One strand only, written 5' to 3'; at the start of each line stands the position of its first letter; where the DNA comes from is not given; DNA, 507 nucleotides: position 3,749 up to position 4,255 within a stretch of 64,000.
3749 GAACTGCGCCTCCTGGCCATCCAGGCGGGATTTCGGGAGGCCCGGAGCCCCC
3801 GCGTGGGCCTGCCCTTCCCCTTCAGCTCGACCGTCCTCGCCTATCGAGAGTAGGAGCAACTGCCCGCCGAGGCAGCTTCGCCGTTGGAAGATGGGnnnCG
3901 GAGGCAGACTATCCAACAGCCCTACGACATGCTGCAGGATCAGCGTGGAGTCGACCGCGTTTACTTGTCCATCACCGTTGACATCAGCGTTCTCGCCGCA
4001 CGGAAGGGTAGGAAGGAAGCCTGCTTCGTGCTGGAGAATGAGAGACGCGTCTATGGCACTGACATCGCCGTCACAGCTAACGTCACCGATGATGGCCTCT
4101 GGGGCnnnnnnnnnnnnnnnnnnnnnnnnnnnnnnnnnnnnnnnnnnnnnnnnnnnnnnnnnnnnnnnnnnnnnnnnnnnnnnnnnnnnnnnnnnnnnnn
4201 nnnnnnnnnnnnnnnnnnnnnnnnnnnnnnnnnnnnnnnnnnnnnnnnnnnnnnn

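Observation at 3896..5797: Solute-binding protein with Tat signal and C-terminal type I dockerin instead of a lipid anchor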

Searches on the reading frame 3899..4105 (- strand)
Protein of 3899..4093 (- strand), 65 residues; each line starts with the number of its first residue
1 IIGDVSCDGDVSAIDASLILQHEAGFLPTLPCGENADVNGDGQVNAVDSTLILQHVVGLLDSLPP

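Call 23: find_homologous_proteins(query=window:3899-4093:-, max_evalue=0.01)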
Query seq(65 aa) (65 aa): 4 proteins with E <= 0.01 among 4 candidates.
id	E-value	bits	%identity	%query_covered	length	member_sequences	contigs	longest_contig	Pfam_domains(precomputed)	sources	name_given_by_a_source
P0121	2.1e-17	80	66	95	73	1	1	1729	PF00404.25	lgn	-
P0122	1.4e-15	74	62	97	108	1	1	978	PF00404.25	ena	-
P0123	5.9e-7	47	40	94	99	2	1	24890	PF00404.25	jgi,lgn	jgi:hypothetical protein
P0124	1.2e-4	40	42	78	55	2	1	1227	-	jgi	jgi:hypothetical protein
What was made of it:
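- Tried and rejected: Homolog search with the 65-aa dockerin alone (call 23) returned only 4 short proteins and cost one capped search.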

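Call 29: search_solved_structures(query=A1, max_evalue=1, show_alignments=2)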
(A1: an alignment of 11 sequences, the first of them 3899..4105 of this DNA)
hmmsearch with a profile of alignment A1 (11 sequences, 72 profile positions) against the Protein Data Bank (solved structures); distinct sequences matched with E-value up to 1: 33.
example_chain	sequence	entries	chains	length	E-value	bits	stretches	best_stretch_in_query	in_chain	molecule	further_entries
4fl4_A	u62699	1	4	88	2.5e-10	43.3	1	7-70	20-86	Glycoside hydrolase family 9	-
4cj0_A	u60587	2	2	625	9e-09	38.3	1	4-70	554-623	ENDOGLUCANASE D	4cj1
1clc_A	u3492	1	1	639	9.2e-09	38.3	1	4-70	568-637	ENDOGLUCANASE CELD; EC: 3.2.1.4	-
8zvk_A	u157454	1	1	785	1.6e-07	34.4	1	4-59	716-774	AaBgIC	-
2y3n_B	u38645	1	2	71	2.1e-07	33.9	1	8-62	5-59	CELLULOSOMAL FAMILY-48 PROCESSIVE GLYCOSIDE HYDROLASE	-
4uyp_B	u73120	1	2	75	2.4e-07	33.8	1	8-65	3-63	Cellulosomal scaffoldin adaptor protein B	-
2mte_A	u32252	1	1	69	3.9e-07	33.1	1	7-57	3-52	Cellulose 1,4-beta-cellobiosidase (reducing end) CelS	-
1daq_A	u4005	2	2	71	4e-07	33.1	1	6-57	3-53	ENDOGLUCANASE SS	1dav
4uyq_B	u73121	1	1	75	7.2e-07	32.2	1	8-65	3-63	Cellulosomal scaffoldin adaptor protein B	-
8x3a_A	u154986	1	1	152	5.9e-06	29.3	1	8-61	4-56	Serine protease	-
8x39_A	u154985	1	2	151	6.4e-06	29.2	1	8-61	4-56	Serine protease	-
5m2o_B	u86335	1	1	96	8.6e-06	28.8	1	6-72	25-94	Group I Dockerin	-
8ajy_B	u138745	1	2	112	1e-05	28.6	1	3-62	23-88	Dockerin from ScaH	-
5nrm_B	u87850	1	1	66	1.7e-05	27.9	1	9-68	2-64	DocCel5: Type I dockerin repeat domain from A. cellulolyticus family 5 endoglucanase WP_01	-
1ohz_B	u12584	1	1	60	2.7e-05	27.2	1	9-59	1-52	ENDO-1,4-BETA-XYLANASE Y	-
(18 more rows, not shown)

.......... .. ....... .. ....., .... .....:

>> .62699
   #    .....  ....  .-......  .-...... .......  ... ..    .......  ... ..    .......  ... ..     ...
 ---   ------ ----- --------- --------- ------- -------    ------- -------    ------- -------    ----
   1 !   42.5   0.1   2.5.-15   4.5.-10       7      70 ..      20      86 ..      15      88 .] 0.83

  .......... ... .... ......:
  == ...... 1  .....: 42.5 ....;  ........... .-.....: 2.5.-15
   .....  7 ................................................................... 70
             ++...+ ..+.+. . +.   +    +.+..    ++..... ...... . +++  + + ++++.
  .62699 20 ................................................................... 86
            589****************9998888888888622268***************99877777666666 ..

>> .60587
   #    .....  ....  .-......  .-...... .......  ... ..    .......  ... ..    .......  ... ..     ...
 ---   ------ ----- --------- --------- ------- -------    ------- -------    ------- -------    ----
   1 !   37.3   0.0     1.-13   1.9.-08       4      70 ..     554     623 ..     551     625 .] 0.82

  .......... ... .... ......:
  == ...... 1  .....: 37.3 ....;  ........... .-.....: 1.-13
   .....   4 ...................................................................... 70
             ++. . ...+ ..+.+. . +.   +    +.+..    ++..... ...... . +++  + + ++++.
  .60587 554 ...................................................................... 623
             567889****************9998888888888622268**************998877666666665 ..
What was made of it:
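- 3899..4090 (-): C-terminal type I dockerin module (residues 570-633). It follows an approximately 8-residue linker (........) after the end of the SBP fold. The profile of 11 such modules hits solved type I dockerins at E 2.5e-10 (call 29).
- On Type I dockerin (Pfam PF00404): The profile of 11 orthologous modules hits solved type I dockerins at E 2.5e-10 (call 29).
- The module profile hits solved dockerins at E 2.5e-10 (call 29).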

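Call 34: search_protein_representatives(alignment_id=A1)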
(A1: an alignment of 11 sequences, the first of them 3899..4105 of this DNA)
Query: 11 sequences, 72 profile positions. Proteins with E-value up to 0.001 (for the whole library): 22498; up to 1e-10: 3240; up to 1e-30: 32. The best 150 are listed.
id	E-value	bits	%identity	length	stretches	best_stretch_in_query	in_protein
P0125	5.0e-77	269.9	-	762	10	7-70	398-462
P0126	2.4e-63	226.0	-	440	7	5-72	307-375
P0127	5.9e-56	202.4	-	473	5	3-68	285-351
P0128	9.6e-50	182.5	-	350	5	8-71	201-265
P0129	3.3e-49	180.7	-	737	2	4-70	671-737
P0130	7.8e-49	179.6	-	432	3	8-66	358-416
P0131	1.8e-48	178.4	-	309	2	7-69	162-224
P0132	1.4e-46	172.4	-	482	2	5-71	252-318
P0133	1.7e-45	168.9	-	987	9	7-64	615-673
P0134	3.4e-44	164.7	-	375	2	4-64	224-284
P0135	1.0e-42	160.0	-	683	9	8-67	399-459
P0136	1.6e-42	159.3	-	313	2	4-71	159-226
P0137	6.1e-41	154.3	-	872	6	7-64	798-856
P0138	1.4e-39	150.0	-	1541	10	3-64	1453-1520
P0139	2.6e-39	149.0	-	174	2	6-71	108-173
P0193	1.3e-26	108.4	-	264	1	3-70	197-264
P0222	1.1e-25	105.4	-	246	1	3-72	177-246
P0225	1.3e-25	105.1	-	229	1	3-67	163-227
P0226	1.4e-25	105.1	-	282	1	3-71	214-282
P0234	2.2e-25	104.4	-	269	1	5-72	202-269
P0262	8.0e-25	102.6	-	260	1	5-70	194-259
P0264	8.5e-25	102.6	-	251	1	5-72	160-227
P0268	9.0e-25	102.5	-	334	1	2-72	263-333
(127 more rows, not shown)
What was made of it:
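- Dockerin-type hits are very numerous: 22,498 cluster representatives at E <= 1e-3 (call 34).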

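Call 38: search_protein_families(library=pfam, alignment_id=A2, max_evalue=0.001)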
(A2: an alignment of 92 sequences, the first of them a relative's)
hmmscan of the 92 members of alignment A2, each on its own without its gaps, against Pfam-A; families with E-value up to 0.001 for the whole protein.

A. member 1, P0129 (737 aa): 2 families
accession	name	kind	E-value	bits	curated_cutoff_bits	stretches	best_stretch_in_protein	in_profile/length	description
PF00404.24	Dockerin_1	-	7.4e-18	64.9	22.9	2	676-729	1-55/57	Dockerin type I domain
PF00188.32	CAP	-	1e-05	26.8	21.1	1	46-152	2-108/117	Cysteine-rich secretory protein family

B. families by the number of members that match (of 92 scanned): 47 families (the first 25 are shown)
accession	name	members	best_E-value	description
PF00404.24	Dockerin_1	92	6.3e-46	Dockerin type I domain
PF00415.24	RCC1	11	4.4e-61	Regulator of chromosome condensation (RCC1) repeat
PF25390.1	WD40_RLD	10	1.4e-82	RCC1-like domain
PF13540.12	RCC1_2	10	3e-65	Regulator of chromosome condensation (RCC1) repeat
PF25384.1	Alsin_RLD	6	8e-17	Alsin RCC1-like domain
PF01483.27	P_proprotein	5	3.8e-11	Proprotein convertase P-domain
PF04151.21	PPC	4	1.4e-12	Bacterial pre-peptidase C-terminal domain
PF00963.24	Cohesin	4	1.9e-05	Cohesin domain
PF14312.12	FG-GAP_2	3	7.8e-107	FG-GAP repeat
PF13229.12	Beta_helix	3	9.4e-55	Right handed beta helix region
PF07676.18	PD40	3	1.4e-21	WD40-like Beta Propeller Repeat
PF13620.12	CarboxypepD_reg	3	3.2e-11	Carboxypeptidase regulatory-like domain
PF00127.26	Copper-bind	3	1.9e-07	Copper binding proteins, plastocyanin/azurin family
PF05048.19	NosD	2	2.1e-34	Periplasmic copper-binding protein (NosD)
PF07705.17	CARDB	2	1.9e-23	CARDB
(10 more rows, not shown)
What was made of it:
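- Among the 92 closest dockerin proteins it occurs on RCC1, protease-associated, copper-binding and cohesin proteins (call 38).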

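Call 39: search_protein_families(library=pfam, proteins=[P0193, P0225, P0234, P0262, P0264, P0136, P0131, P0222, P0268, P0226], max_evalue=0.01)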
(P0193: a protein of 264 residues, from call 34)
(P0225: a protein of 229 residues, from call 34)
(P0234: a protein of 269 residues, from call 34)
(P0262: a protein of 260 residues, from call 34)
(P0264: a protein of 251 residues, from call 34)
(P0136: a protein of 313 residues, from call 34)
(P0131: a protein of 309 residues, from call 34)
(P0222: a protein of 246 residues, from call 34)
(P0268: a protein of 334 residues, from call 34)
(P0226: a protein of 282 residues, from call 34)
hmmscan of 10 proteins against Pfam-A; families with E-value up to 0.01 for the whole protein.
P0193 (264 aa): 2 families
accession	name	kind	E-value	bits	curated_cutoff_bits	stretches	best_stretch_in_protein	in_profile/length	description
PF00404.24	Dockerin_1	-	1.3e-12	48.2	22.9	1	203-255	1-54/57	Dockerin type I domain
PF00963.24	Cohesin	-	1.9e-05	25.3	24.1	1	53-191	6-139/139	Cohesin domain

P0225 (229 aa): 2 families
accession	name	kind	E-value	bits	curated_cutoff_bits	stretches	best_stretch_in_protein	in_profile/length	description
PF00404.24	Dockerin_1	-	2.2e-11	44.2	22.9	1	169-219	1-52/57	Dockerin type I domain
PF00963.24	Cohesin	-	0.0033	18.1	24.1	1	40-158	6-137/139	Cohesin domain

P0234 (269 aa): 2 families
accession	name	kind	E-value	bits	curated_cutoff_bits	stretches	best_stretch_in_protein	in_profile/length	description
PF00404.24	Dockerin_1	-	1.6e-10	41.4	22.9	1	207-259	2-55/57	Dockerin type I domain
PF00963.24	Cohesin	-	0.00011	22.9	24.1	1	51-100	4-52/139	Cohesin domain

P0262 (260 aa): 2 families
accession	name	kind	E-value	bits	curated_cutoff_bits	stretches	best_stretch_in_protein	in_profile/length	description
PF00404.24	Dockerin_1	-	2.5e-08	34.4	22.9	1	199-248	2-52/57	Dockerin type I domain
PF00963.24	Cohesin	-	0.0054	17.4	24.1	1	36-128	3-100/139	Cohesin domain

P0264 (251 aa): 1 family
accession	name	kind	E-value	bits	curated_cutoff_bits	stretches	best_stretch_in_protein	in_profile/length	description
PF00404.24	Dockerin_1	-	4.1e-10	40.1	22.9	1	165-217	2-55/57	Dockerin type I domain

P0136 (313 aa): 2 families
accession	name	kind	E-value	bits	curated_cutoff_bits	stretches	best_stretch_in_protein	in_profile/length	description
PF00404.24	Dockerin_1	-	6.5e-17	61.9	22.9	2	165-214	2-52/57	Dockerin type I domain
PF00963.24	Cohesin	-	8e-05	23.3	24.1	1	39-144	3-123/139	Cohesin domain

P0131 (309 aa): 1 family
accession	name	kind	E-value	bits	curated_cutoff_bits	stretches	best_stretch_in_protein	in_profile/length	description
PF00404.24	Dockerin_1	-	1.7e-23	83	22.9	2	244-294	1-52/57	Dockerin type I domain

P0222 (246 aa): 1 family
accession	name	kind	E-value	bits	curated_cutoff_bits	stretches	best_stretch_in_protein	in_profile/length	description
PF00404.24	Dockerin_1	-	3.3e-12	46.8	22.9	1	184-237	2-56/57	Dockerin type I domain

P0268 (334 aa): 3 families
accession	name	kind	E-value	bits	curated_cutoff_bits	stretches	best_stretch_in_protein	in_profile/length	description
PF00404.24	Dockerin_1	-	5e-09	36.7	22.9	1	271-320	2-52/57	Dockerin type I domain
PF12545.13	DUF3739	-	0.0061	17.5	27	0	167-216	24-72/110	Filamentous haemagglutinin family outer membrane protein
PF01835.25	MG2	-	0.0096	16.7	32.8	0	90-115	55-80/96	MG2 domain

P0226 (282 aa): 2 families
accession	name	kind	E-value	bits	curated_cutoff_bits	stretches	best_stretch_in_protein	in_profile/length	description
PF00404.24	Dockerin_1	-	2.1e-08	34.7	22.9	1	221-272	2-54/57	Dockerin type I domain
PF00963.24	Cohesin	-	4.8e-05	24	24.1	1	61-157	6-105/139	Cohesin domain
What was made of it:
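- Cohesins are fused to this same cysteine-type dockerin in small adaptor proteins (call 39).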

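Call 91: predict_structure(alignment_id=A1)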
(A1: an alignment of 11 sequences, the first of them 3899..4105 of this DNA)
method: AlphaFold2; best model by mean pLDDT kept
length: 69 residues; sequences in the alignment: 11
mean_pLDDT: 93.6   pTM: 0.81
mean pLDDT of the five models: 93.6, 93.5, 93.1, 90.6, 81.9
residues with pLDDT >= 90: 63; 70-90: 2; 50-70: 3; < 50: 1
segments of 3 or more residues with pLDDT < 50: none
pLDDT, mean of each block of 10 residues (from residue 1): 82 97 98 95 96 98 89
secondary structure, 60 per line:
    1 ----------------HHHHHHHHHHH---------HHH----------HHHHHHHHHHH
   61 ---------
elements in order: H17-27 H50-60

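Call 93: fold_search(model_id=the predicted structure, library=pdb)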
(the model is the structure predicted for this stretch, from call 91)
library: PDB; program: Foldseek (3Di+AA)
matches with E <= 10: 43; with E <= 0.001: 7
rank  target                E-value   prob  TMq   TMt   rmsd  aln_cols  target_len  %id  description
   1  4fl4_A                3.1e-05  1.00  0.86  0.87   1.2        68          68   35  Scaffoldin conformation and dynamics revealed by a ternary complex from the Clostridium thermocellum cellulosome (released 2012-06-27)
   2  4uyp_B                5.1e-05  1.00  0.86  0.81   1.4        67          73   34  High resolution structure of the third cohesin ScaC in complex with the ScaB dockerin with a mutation in the N-termina (released 2015-04-15)
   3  4fl4_G                5.5e-05  1.00  0.85  0.88   1.1        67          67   36  Scaffoldin conformation and dynamics revealed by a ternary complex from the Clostridium thermocellum cellulosome (released 2012-06-27)
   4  4uyq_B                8.9e-05  1.00  0.87  0.83   1.5        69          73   32  High resolution structure of the third cohesin ScaC in complex with the ScaB dockerin with a mutation in the C-termina (released 2015-04-15)
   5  4dh2_D                4.7e-04  1.00  0.87  0.86   1.3        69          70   28  Crystal structure of Coh-OlpC(Cthe_0452)-Doc435(Cthe_0435) complex: A novel type I Cohesin-Dockerin complex from Clost (released 2012-11-28)
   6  4dh2_B                5.1e-04  1.00  0.86  0.83   1.5        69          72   28  Crystal structure of Coh-OlpC(Cthe_0452)-Doc435(Cthe_0435) complex: A novel type I Cohesin-Dockerin complex from Clost (released 2012-11-28)
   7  4fl4_J                8.2e-04  1.00  0.82  0.85   1.5        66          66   35  Scaffoldin conformation and dynamics revealed by a ternary complex from the Clostridium thermocellum cellulosome (released 2012-06-27)
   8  8ajy_B                1.0e-03  1.00  0.71  0.59   3.7        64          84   31  Ruminococcus flavefaciens Cohesin-Dockerin structure: dockerin from ScaH adaptor scaffoldin in complex with the cohesi (released 2022-11-02)
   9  4fl4_D                1.8e-03  1.00  0.79  0.83   1.5        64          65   36  Scaffoldin conformation and dynamics revealed by a ternary complex from the Clostridium thermocellum cellulosome (released 2012-06-27)
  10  5m2o_B                2.0e-03  1.00  0.77  0.72   2.1        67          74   39  R. flavefaciens' third ScaB cohesin in complex with a group 1 dockerin (released 2017-07-05)
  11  8x39_A                2.2e-03  1.00  0.79  0.41   2.2        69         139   26  Crystal structure of cellulosomal double-dockerin module of Clo1313_0689 from Clostridium thermocellum (released 2024-04-03)
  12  5nrk_B                2.5e-03  1.00  0.82  0.83   1.4        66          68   24  Crystal structure of the sixth cohesin from Acetivibrio cellulolyticus' scaffoldin B in complex with Cel5 dockerin S15 (released 2018-01-31)
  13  5lxv_B                2.7e-03  1.00  0.77  0.81   1.9        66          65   30  Crystal structure of Ruminococcus flavefaciens scaffoldin C cohesin in complex with a dockerin from an uncharacterized (released 2016-10-19)
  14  5nrm_B                4.7e-03  1.00  0.80  0.83   1.6        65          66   26  Crystal structure of the sixth cohesin from Acetivibrio cellulolyticus' scaffoldin B in complex with Cel5 dockerin S51 (released 2018-01-31)
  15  2ccl_B                7.1e-03  1.00  0.80  0.88   1.2        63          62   25  THE S45A, T46A MUTANT OF THE TYPE I COHESIN-DOCKERIN COMPLEX FROM THE CELLULOSOME OF CLOSTRIDIUM THERMOCELLUM (released 2007-02-13)
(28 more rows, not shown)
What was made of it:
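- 3899..4090 (-): The AlphaFold model has pLDDT 93.6 and superposes on 4fl4_A at TM 0.86, rmsd 1.2 A (calls 91, 93).
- On Type I dockerin (Pfam PF00404): Foldseek best hit is 4fl4_A at TM 0.86, rmsd 1.2 A, and all top 30 hits are dockerins (calls 91, 93).
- Closest known: Type I cohesin-dockerin system of clostridial cellulosomes. Same: The dockerin has the same fold and the same duplicated calcium-loop/helix repeat (TM 0.86, rmsd 1.2 A; calls 29, 93).
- The dockerin model matches cohesin-bound C. thermocellum type I dockerins at TM 0.86, rmsd 1.2 A (call 93).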
